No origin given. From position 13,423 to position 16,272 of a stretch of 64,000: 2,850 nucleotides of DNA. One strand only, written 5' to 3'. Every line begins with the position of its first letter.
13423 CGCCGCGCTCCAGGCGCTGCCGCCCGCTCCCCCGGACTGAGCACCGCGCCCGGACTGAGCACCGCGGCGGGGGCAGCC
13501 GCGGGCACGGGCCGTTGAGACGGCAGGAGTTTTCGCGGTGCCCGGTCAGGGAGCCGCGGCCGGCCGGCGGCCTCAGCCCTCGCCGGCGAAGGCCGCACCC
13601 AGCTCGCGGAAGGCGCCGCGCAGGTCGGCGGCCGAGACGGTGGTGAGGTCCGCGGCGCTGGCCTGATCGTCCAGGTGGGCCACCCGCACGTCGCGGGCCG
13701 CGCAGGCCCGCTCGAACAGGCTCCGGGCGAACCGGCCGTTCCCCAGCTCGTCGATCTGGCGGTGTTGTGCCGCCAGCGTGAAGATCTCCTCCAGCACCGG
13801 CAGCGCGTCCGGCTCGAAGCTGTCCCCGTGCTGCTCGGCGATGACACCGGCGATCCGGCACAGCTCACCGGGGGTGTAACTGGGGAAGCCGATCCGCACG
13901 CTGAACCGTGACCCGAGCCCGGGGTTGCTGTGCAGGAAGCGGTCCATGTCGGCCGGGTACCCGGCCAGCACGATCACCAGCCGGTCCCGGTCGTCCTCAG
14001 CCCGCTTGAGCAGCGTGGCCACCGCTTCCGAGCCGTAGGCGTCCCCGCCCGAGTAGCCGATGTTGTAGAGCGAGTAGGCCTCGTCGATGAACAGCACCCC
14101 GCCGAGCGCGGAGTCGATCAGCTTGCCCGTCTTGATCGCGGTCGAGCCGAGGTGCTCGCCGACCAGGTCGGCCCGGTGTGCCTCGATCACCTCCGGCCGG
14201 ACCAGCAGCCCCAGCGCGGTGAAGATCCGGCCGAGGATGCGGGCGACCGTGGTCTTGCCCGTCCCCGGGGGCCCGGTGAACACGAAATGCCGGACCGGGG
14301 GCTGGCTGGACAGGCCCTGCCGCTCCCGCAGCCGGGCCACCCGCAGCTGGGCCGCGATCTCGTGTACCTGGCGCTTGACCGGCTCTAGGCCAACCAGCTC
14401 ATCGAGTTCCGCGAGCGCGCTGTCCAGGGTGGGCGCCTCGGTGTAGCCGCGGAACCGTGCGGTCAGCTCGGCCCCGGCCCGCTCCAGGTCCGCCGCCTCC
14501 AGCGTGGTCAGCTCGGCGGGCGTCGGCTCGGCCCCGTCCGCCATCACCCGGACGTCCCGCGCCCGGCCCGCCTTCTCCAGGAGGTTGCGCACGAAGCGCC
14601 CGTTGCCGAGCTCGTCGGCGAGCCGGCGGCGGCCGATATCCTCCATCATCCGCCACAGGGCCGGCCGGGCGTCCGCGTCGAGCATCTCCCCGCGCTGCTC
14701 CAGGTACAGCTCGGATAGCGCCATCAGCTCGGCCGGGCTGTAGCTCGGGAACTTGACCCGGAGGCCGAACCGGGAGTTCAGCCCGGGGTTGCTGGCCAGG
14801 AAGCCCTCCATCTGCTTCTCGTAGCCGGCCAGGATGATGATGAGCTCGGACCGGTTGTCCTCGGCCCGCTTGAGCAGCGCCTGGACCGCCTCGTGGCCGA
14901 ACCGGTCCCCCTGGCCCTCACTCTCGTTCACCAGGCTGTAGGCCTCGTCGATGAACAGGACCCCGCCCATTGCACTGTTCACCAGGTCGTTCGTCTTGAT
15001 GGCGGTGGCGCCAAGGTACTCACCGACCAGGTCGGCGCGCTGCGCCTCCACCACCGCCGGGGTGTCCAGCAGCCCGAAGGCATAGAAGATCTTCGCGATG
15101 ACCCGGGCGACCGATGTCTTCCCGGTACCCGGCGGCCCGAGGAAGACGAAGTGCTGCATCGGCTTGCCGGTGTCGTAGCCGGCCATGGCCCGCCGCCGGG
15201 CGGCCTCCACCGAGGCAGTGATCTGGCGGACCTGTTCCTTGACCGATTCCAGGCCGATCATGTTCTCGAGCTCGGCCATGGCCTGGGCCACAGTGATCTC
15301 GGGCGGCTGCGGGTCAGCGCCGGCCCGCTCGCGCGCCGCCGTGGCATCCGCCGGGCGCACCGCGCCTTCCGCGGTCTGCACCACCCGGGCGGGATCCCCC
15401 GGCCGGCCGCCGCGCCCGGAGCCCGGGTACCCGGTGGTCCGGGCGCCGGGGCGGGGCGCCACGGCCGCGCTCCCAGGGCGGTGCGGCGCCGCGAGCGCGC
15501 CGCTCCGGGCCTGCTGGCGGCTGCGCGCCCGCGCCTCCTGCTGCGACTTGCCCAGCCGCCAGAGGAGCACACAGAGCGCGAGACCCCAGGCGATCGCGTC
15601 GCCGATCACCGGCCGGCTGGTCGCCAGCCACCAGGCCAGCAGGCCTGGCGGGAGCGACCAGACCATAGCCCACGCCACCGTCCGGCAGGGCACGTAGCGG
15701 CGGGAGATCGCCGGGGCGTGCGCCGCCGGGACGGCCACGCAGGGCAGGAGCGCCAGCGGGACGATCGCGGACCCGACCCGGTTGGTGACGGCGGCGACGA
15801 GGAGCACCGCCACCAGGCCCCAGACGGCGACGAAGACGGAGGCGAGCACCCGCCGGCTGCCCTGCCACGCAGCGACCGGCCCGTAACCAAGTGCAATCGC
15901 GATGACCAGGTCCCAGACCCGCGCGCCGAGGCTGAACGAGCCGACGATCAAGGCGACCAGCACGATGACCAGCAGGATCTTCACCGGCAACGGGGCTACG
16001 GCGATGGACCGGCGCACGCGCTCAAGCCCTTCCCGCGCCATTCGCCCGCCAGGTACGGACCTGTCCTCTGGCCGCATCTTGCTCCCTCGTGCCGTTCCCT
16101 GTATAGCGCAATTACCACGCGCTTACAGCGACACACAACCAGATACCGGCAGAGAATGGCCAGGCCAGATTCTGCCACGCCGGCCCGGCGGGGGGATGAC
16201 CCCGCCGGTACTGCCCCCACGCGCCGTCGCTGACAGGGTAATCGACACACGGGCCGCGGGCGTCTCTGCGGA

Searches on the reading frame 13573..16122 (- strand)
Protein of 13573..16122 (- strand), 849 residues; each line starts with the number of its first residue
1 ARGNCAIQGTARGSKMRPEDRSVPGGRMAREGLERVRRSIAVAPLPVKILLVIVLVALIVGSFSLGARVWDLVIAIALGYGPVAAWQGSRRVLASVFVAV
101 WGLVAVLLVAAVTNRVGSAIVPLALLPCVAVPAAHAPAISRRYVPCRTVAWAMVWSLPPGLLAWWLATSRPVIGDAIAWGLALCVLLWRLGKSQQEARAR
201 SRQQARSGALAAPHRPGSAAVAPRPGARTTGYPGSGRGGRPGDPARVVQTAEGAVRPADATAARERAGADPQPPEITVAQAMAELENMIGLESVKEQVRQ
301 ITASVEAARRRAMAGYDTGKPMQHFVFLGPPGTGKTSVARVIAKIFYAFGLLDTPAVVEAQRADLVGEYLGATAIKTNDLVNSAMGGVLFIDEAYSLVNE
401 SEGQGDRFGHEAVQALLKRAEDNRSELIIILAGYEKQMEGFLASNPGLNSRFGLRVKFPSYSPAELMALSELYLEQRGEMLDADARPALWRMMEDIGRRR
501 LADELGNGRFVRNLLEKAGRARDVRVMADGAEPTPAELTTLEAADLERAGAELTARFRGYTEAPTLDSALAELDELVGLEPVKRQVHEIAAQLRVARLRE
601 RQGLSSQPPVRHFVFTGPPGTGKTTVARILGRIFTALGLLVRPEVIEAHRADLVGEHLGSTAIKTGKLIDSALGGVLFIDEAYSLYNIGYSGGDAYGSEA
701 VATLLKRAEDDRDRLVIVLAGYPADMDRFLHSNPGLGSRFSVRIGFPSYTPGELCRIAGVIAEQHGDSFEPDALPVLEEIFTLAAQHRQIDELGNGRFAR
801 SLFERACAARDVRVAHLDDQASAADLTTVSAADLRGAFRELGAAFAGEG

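Call 52: search_protein_families(library=pfam, proteins=[window:13573-16122:-], max_evalue=0.0001)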
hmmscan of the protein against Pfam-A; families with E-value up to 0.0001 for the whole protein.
window:13573-16122:- (849 aa): 13 families
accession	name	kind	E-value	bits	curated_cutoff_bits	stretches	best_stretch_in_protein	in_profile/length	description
PF00004.35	AAA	-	7.3e-32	111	21.2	2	326-458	2-129/131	ATPase family associated with various cellular activities (AAA)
PF17866.7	AAA_lid_6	-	3.1e-25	88.4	24.3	2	484-546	2-60/60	AAA lid domain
PF05496.18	RuvB_N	-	4.4e-13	49.7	27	1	284-399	5-98/159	Holliday junction DNA helicase RuvB P-loop domain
PF13604.12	AAA_30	-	2.1e-10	41.1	27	0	613-683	21-98/191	AAA domain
PF07728.20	AAA_5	-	3e-09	37.5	22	0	324-394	1-75/139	AAA domain (dynein-related subfamily)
PF13401.12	AAA_22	-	7.9e-09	36.4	27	0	613-634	8-29/130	AAA domain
PF13521.12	AAA_28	-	2.5e-08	34.7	27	0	613-646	2-32/164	AAA domain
PF01078.27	Mg_chelatase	-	1.2e-07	31.8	20.3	0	612-638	24-50/207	Magnesium chelatase, subunit ChlI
PF13238.12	AAA_18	-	3.1e-07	31.3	29.4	0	615-634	3-22/128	AAA domain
PF20720.3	nSTAND3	-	1e-05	25.7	27.2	0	613-638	20-45/155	Novel STAND NTPase 3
PF01695.23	IstB_IS21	-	1.5e-05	25.1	24.1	0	302-343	72-113/238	IstB-like ATP binding protein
PF05673.19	DUF815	-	1.7e-05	24.5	23.8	0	284-365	26-92/249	Protein of unknown function (DUF815)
PF13245.12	AAA_19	-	3.4e-05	24.5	25.1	0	611-638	12-39/134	AAA domain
